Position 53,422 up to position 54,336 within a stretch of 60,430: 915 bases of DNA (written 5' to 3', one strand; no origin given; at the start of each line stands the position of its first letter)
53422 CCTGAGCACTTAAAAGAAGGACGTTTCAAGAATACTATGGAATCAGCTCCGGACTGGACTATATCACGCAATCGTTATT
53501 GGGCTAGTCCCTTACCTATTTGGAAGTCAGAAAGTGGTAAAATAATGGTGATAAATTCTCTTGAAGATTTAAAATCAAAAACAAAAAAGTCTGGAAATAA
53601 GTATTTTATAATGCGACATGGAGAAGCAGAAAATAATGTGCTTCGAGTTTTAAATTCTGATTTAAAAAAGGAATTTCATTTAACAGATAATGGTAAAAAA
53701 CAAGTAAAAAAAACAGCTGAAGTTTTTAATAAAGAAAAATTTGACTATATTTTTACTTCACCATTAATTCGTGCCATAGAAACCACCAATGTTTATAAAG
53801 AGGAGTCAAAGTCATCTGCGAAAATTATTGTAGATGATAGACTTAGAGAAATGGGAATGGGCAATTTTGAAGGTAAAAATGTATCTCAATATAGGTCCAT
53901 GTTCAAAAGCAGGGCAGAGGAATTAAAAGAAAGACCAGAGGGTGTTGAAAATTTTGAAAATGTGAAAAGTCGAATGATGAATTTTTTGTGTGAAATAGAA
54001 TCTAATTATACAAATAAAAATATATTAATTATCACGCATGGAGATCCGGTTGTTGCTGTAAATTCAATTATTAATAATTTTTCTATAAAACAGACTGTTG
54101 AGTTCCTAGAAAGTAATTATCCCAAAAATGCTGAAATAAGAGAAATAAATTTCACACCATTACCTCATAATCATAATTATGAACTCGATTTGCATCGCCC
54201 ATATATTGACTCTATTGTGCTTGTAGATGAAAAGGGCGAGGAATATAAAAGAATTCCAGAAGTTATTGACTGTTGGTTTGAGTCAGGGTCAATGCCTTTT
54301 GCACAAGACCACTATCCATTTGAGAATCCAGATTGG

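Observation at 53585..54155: Histidine-phosphatase (PGAM-like) domain inserted into IleRS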

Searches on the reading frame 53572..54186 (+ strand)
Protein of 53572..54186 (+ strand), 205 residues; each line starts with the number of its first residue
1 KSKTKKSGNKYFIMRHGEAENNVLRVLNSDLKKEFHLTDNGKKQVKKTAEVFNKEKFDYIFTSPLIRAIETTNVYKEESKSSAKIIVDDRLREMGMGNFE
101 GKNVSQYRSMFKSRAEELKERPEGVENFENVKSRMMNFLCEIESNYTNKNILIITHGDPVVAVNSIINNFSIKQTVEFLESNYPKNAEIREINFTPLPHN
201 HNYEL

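Call 6: search_protein_families(library=pfam, proteins=[window:53572-54186:+], max_evalue=0.01)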
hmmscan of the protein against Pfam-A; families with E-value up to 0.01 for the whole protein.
window:53572-54186:+ (205 aa): 1 family
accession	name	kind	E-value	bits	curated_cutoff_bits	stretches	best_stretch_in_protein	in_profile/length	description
PF00300.27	His_Phos_1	-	2.3e-33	116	21.7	1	12-175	2-166/194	Histidine phosphatase superfamily (branch 1)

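Call 7: search_protein_families(library=ncbifam, proteins=[window:53572-54186:+], max_evalue=0.01)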
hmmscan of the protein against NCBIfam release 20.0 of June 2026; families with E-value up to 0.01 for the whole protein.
window:53572-54186:+ (205 aa): 21 families
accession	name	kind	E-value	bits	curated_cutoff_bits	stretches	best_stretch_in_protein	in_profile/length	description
NF038349.1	dPGM_arch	equivalog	1.4e-31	109.9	225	1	13-167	3-148/194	2,3-diphosphoglycerate-dependent phosphoglycerate mutase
TIGR03162.1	ribazole_cobC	equivalog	4.6e-22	78.3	162.9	1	13-178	3-166/176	alpha-ribazole phosphatase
NF005567.0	PRK07238.1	equivalog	2.4e-19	69.9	326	1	7-161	176-331/378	bifunctional RNase H/acid phosphatase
NF045917.1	PhserinePhPspA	equivalog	2.9e-17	63.1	350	1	10-175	3-169/211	phosphoserine phosphatase PspA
NF009994.0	PRK13463.1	equivalog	1.8e-13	50.8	277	1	12-158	6-153/203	phosphoserine phosphatase 1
NF011580.0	PRK15004.1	equivalog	4.7e-13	49.6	250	1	10-157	2-150/203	adenosylcobalamin/alpha-ribazole phosphatase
NF002901.0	PRK03482.1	equivalog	4.2e-12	46.1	261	1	11-161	4-155/215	2,3-diphosphoglycerate-dependent phosphoglycerate mutase GpmB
TIGR03848.1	MSMEG_4193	subfamily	2.3e-11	43.5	203.85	1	13-160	4-156/204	MSMEG_4193 family putative phosphomutase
TIGR00249.1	sixA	equivalog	5.1e-10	39.4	74.5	1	11-85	3-74/154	phosphohistidine phosphatase SixA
TIGR01258.1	pgm_1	subfamily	7.8e-10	38.6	81.7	1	11-106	3-99/245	2,3-bisphosphoglycerate-dependent phosphoglycerate mutase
NF010718.0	PRK14120.1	equivalog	3.6e-09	36.3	366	1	9-111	5-108/249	phosphoglyceromutase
NF002339.0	PRK01295.1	equivalog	1.5e-08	34.3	316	1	12-175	6-177/206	2,3-bisphosphoglycerate-dependent phosphoglycerate mutase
NF010713.0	PRK14115.1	equivalog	4e-08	32.8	305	1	10-106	3-100/248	2,3-diphosphoglycerate-dependent phosphoglycerate mutase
NF009993.0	PRK13462.1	equivalog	1.5e-07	31.3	226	1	10-165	7-156/203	acid phosphatase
NF010714.0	PRK14116.1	equivalog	1.5e-07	31.1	401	1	10-105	3-99/229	2,3-diphosphoglycerate-dependent phosphoglycerate mutase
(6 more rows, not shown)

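Call 24: search_solved_structures(query=window:53572-54186:+, max_evalue=0.00001, show_alignments=2)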
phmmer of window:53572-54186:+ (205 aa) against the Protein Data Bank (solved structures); distinct sequences matched with E-value up to 0.00001: 13.
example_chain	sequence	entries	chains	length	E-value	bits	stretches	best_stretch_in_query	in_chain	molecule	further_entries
4ij5_A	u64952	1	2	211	4.2e-12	49.6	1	10-164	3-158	Phosphoserine phosphatase 1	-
3dcy_A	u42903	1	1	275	3.5e-11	46.6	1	13-142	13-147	REGULATOR PROTEIN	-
4ij6_A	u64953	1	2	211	5.7e-11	45.9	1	35-164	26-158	Phosphoserine phosphatase 1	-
3e9c_A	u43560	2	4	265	2.4e-09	40.6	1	13-142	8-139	Zgc:56074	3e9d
1ebb_A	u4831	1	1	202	4.3e-09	39.8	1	11-159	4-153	PHOSPHATASE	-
1h2e_A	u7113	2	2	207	4.6e-09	39.7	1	11-159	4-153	PHOSPHATASE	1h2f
3e9e_A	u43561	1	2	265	5.2e-08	36.3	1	13-142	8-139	Zgc:56074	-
3f3k_A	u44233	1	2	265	7.8e-08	35.7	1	35-125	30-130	Uncharacterized protein YKR043C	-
3lg2_A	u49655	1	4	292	9.8e-08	35.4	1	35-125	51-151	Uncharacterized protein YKR043C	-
9mmh_A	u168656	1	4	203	2e-07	34.4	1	10-159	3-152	Phosphoglycerate mutase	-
3ll4_A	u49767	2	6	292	2.3e-07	34.2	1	45-125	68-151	Uncharacterized protein YKR043C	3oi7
1fzt_A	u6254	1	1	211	2.1e-06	31.1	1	5-162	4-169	PHOSPHOGLYCERATE MUTASE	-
5zkk_A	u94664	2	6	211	9.5e-06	28.9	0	10-109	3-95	Phosphoglycerate mutase family protein, putative | Phosphoglycerate mutase family protein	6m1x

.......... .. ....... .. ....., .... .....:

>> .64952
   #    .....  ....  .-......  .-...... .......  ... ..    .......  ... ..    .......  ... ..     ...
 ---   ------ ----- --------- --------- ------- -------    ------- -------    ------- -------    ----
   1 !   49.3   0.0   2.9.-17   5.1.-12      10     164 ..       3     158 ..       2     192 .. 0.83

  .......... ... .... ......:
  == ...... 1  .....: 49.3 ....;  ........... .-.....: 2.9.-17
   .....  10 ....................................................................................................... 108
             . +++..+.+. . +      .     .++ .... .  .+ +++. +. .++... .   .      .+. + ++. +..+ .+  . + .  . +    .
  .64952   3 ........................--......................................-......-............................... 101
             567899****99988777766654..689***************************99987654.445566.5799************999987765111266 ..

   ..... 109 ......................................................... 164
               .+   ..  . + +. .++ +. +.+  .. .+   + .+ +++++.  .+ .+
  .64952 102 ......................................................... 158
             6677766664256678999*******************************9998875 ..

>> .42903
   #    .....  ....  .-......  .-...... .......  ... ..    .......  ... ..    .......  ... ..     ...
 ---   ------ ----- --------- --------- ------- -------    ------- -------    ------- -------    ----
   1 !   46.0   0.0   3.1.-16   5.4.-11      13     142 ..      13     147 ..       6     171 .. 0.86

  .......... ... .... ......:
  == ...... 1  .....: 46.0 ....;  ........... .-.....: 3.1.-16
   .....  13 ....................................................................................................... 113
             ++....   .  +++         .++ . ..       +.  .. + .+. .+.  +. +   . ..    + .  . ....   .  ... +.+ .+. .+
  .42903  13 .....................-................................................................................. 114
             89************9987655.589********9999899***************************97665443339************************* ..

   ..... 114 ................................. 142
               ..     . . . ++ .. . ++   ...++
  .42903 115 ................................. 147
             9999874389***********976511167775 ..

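Call 26: search_protein_representatives(protein=window:53572-54186:+)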
Query: 205 residues. Proteins with E-value up to 0.001 (for the whole library): 12057; up to 1e-10: 1569; up to 1e-30: 28. The best 150 are listed.
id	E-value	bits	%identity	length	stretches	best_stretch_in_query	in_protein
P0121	1.5e-46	175.0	28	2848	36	139-185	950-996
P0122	9.1e-46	172.5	42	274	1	1-205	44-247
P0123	9.9e-41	156.0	43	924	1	4-204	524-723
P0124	3.9e-40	154.1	41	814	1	1-205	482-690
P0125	1.3e-39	152.4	38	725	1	5-205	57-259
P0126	2.5e-39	151.5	41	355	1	1-205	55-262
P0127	1.4e-38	149.0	44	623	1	2-205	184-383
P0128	4.4e-38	147.4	40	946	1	5-205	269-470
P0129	6.7e-38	146.8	41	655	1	14-205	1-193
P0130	1.2e-36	142.7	42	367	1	1-192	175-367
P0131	1.8e-36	142.1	42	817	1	8-197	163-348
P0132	2.6e-36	141.7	36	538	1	4-205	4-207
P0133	3.1e-36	141.4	38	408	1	2-204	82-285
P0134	1.4e-35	139.3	45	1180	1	1-205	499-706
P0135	1.7e-35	139.0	34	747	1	2-205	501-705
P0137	4.0e-35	137.8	34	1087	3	8-186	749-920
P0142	1.9e-33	132.3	40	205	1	6-193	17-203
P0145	2.9e-31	125.2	36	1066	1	8-203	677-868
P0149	2.5e-30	122.1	39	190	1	7-175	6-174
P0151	4.1e-29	118.2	32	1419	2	9-168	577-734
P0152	4.7e-29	118.0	37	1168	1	6-204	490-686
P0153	5.7e-29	117.7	29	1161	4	9-165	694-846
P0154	8.1e-29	117.2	35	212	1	6-204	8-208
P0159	1.0e-27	113.6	39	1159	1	4-166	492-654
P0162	5.0e-27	111.4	40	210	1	2-195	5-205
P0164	1.6e-26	109.7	37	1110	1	7-201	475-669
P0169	3.8e-26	108.5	33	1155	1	4-204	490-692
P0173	7.1e-26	107.6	36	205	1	5-178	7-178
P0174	8.2e-26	107.4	31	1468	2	8-164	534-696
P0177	1.2e-25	106.9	35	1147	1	2-205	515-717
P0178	1.3e-25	106.7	35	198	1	5-182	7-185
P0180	2.0e-25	106.2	33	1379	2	7-161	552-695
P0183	3.9e-25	105.2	39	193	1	11-169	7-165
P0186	6.0e-25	104.6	30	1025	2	10-190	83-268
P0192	2.3e-24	102.7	36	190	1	9-193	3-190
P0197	3.4e-24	102.1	37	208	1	7-200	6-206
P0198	4.9e-24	101.6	36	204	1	8-202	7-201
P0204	9.4e-24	100.7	33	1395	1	4-204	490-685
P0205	1.0e-23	100.6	34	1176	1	10-204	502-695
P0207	1.3e-23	100.2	34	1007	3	57-188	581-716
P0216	7.8e-23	97.7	42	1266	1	1-205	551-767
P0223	1.5e-22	96.8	36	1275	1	12-174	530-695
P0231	3.1e-22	95.7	29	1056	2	10-165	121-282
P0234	4.5e-22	95.2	35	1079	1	5-199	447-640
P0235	4.6e-22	95.2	34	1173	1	9-204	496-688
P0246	2.2e-21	92.9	35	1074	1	12-185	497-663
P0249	2.7e-21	92.7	32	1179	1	8-205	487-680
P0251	3.2e-21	92.4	37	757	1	10-165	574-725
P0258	6.7e-21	91.4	35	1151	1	6-164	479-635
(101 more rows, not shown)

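Call 28: search_protein_families(library=pfam, proteins=[P0153, P0234, P0246, P0251, P0151, P0174, P0180, P0204], max_evalue=0.0001)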
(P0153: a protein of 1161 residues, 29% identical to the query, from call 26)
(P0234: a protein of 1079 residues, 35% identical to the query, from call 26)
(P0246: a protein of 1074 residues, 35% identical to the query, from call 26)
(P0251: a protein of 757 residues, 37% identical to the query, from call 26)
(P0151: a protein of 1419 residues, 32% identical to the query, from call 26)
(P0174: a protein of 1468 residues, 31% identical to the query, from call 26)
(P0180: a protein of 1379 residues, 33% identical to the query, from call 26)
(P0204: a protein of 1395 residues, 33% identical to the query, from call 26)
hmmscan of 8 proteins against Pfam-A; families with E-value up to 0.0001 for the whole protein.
P0153 (1161 aa): 3 families
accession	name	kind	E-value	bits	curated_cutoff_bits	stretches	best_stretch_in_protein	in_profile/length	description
PF00300.27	His_Phos_1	-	9.9e-126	417.3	21.7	4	427-595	1-167/194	Histidine phosphatase superfamily (branch 1)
PF00133.28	tRNA-synt_1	-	1.6e-74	251.6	22.7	2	14-417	2-198/414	tRNA synthetases class I (I, L, M and V)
PF09334.17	tRNA-synt_1g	-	1e-12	48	20.1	1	42-185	8-135/391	tRNA synthetases class I (M)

P0234 (1079 aa): 5 families
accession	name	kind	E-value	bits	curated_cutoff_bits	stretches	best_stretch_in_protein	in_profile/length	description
PF00133.28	tRNA-synt_1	-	4.1e-121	405.1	22.7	2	29-463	1-265/414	tRNA synthetases class I (I, L, M and V)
PF08264.19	Anticodon_1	-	8.6e-36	123.5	25.1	1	824-960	1-146/148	Anticodon-binding domain of tRNA ligase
PF00300.27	His_Phos_1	-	4.4e-35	121.6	21.7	1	453-626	1-173/194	Histidine phosphatase superfamily (branch 1)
PF09334.17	tRNA-synt_1g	-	1.2e-18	67.5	20.1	1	60-207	8-136/391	tRNA synthetases class I (M)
PF10458.14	Val_tRNA-synt_C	-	8e-14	52.1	25.9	1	1016-1079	3-66/66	Valyl tRNA synthetase tRNA binding arm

P0246 (1074 aa): 5 families
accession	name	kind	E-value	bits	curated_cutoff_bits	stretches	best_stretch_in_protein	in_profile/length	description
PF00133.28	tRNA-synt_1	-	1.7e-119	399.7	22.7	2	14-494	2-318/414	tRNA synthetases class I (I, L, M and V)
PF00300.27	His_Phos_1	-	2.5e-35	122.3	21.7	1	496-650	1-157/194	Histidine phosphatase superfamily (branch 1)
PF08264.19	Anticodon_1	-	1.9e-34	119.1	25.1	1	816-951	1-142/148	Anticodon-binding domain of tRNA ligase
PF09334.17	tRNA-synt_1g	-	7.5e-20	71.5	20.1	1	45-192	8-136/391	tRNA synthetases class I (M)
PF10458.14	Val_tRNA-synt_C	-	7.8e-12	45.7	25.9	1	1015-1073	5-63/66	Valyl tRNA synthetase tRNA binding arm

P0251 (757 aa): 3 families
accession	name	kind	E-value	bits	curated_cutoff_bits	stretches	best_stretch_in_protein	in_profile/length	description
PF00133.28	tRNA-synt_1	-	4.1e-90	302.9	22.7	2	17-493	2-304/414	tRNA synthetases class I (I, L, M and V)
PF00300.27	His_Phos_1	-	1.4e-33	116.7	21.7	1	577-749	3-182/194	Histidine phosphatase superfamily (branch 1)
PF09334.17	tRNA-synt_1g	-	2.4e-13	50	20.1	1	52-198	8-135/391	tRNA synthetases class I (M)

P0151 (1419 aa): 5 families
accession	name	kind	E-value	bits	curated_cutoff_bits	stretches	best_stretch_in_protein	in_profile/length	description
PF00133.28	tRNA-synt_1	-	8.4e-131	437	22.7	2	22-568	2-314/414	tRNA synthetases class I (I, L, M and V)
PF00300.27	His_Phos_1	-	3.1e-58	197.1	21.7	2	889-1035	1-156/194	Histidine phosphatase superfamily (branch 1)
PF08264.19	Anticodon_1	-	1.6e-27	96.6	25.1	1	1069-1214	1-146/148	Anticodon-binding domain of tRNA ligase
PF19302.4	DUF5915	-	2.6e-22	79.8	27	1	1232-1416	3-194/195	Domain of unknown function (DUF5915)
PF09334.17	tRNA-synt_1g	-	3.9e-15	56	20.1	1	52-191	8-128/391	tRNA synthetases class I (M)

P0174 (1468 aa): 5 families
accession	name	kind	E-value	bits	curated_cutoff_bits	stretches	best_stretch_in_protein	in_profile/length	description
PF00133.28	tRNA-synt_1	-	3e-124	415.4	22.7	2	24-529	2-266/414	tRNA synthetases class I (I, L, M and V)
PF00300.27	His_Phos_1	-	8.8e-81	270.6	21.7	2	755-938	2-182/194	Histidine phosphatase superfamily (branch 1)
PF19302.4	DUF5915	-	1.1e-23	84.2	27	1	1288-1467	2-194/195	Domain of unknown function (DUF5915)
PF08264.19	Anticodon_1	-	7.3e-22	78.3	25.1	1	1118-1265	1-144/148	Anticodon-binding domain of tRNA ligase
PF09334.17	tRNA-synt_1g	-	3e-12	46.4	20.1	0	67-119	8-60/391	tRNA synthetases class I (M)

P0180 (1379 aa): 5 families
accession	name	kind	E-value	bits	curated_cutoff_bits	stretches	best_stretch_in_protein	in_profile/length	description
PF00133.28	tRNA-synt_1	-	1.9e-123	412.7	22.7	2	22-548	2-319/414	tRNA synthetases class I (I, L, M and V)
PF00300.27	His_Phos_1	-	3.3e-59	200.3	21.7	2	558-724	3-180/194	Histidine phosphatase superfamily (branch 1)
PF08264.19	Anticodon_1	-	3.9e-29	101.9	25.1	1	1034-1181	1-146/148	Anticodon-binding domain of tRNA ligase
PF19302.4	DUF5915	-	5e-27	95.2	27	1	1194-1377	2-194/195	Domain of unknown function (DUF5915)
PF09334.17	tRNA-synt_1g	-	5e-15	55.6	20.1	0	52-191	8-128/391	tRNA synthetases class I (M)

P0204 (1395 aa): 7 families
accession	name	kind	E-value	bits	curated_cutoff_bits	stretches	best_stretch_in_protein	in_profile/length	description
PF00133.28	tRNA-synt_1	-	1.3e-129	433.1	22.7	3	20-495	2-272/414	tRNA synthetases class I (I, L, M and V)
PF00300.27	His_Phos_1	-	1.8e-38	132.6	21.7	1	497-659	1-165/194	Histidine phosphatase superfamily (branch 1)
PF19302.4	DUF5915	-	4.4e-32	111.6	27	1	1214-1394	4-193/195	Domain of unknown function (DUF5915)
PF08264.19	Anticodon_1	-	5.8e-29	101.3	25.1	1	1045-1193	1-146/148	Anticodon-binding domain of tRNA ligase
PF09334.17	tRNA-synt_1g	-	1.5e-15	57.3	20.1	1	942-1007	311-374/391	tRNA synthetases class I (M)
PF13238.12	AAA_18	-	1.7e-06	28.9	29.4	1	747-863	2-119/128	AAA domain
PF13671.12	AAA_33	-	4.1e-05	24.4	27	0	746-869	2-134/143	AAA domain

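Call 44: find_related_loci(query=A3, collection=genome_contigs, flank=6000)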
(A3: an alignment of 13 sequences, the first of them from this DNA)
Query A3 (205 aa) in genome_contigs; peptide patterns used: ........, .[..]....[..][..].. (x = any residue, [..] = any of these).
599 stretches matched a pattern (row limit reached: there are more); 522 encode a relative of the query (tblastn E <= 1e-3); the best 80 are kept; 80 distinct loci.
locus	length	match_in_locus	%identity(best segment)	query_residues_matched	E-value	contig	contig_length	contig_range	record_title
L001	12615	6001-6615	67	1-205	6e-96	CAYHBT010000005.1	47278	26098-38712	MAG TPA_asm: uncultured Candidatus Saccharibacteria bacterium isolate ERP119702_co2_98 genome assembly, contig: NODE_272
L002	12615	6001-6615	50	1-205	3e-62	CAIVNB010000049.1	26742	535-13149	uncultured bacterium isolate AlinenLipids_bin-5200 genome assembly, contig: bin-5200:49/88, whole genome shotgun sequenc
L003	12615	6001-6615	47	1-205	4e-60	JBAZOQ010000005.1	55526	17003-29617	MAG: Candidatus Paceibacterota bacterium isolate SO_2017_SWC_1 scaffold_231_c2_LP-4_2017, whole genome shotgun sequence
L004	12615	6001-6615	47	1-205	3e-60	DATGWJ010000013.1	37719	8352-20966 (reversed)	MAG TPA_asm: Candidatus Paceibacterota bacterium isolate SMAG_U10579 k141_463947, whole genome shotgun sequence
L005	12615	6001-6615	46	1-205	2e-57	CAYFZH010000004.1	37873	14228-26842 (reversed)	MAG TPA_asm: uncultured Candidatus Saccharibacteria bacterium isolate ERP113451_co1_12 genome assembly, contig: NODE_116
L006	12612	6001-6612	48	1-205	5e-56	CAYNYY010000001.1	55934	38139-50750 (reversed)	MAG TPA_asm: uncultured Candidatus Saccharibacteria bacterium isolate SRP128015_co4_7 genome assembly, contig: NODE_105_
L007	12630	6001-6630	47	1-205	7e-55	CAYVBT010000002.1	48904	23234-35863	MAG TPA_asm: uncultured Candidatus Saccharibacteria bacterium isolate binchicken_co113_107 genome assembly, contig: NODE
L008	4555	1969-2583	47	1-205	2e-54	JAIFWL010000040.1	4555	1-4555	MAG: Candidatus Parcubacteria bacterium isolate viral-cat_46_8 PAFVLPS_2018_scaffold_109669, whole genome shotgun sequen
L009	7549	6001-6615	48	1-205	3e-54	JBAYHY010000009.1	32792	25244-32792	MAG: Candidatus Paceibacterota bacterium isolate SO_2016_GW1_160 scaffold02442_OW334_2016, whole genome shotgun sequence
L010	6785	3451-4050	44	7-205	4e-53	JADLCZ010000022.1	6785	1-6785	MAG: Candidatus Nomurabacteria bacterium isolate SJ250 c_000000382800, whole genome shotgun sequence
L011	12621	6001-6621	43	1-205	2e-52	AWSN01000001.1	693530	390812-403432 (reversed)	MAG: Parcubacteria bacterium RAAC4_OD1_1 O210_OD1C00001, whole genome shotgun sequence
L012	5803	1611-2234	44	1-205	2e-52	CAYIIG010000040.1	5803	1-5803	MAG TPA_asm: uncultured Candidatus Saccharibacteria bacterium isolate ERP119705_co20_252 genome assembly, contig: NODE_2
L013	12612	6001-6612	42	1-205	2e-52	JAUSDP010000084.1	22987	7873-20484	MAG: bacterium isolate E14_maxbin.078_sub E14_k141_819709, whole genome shotgun sequence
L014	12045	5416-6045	46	1-205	7e-52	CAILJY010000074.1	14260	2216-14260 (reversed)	uncultured bacterium isolate Loclat_bin-15745 genome assembly, contig: bin-15745:74/86, whole genome shotgun sequence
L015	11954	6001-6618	43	1-205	1e-51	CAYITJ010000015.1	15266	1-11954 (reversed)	MAG TPA_asm: uncultured Candidatus Saccharibacteria bacterium isolate ERP119705_co7_478 genome assembly, contig: NODE_32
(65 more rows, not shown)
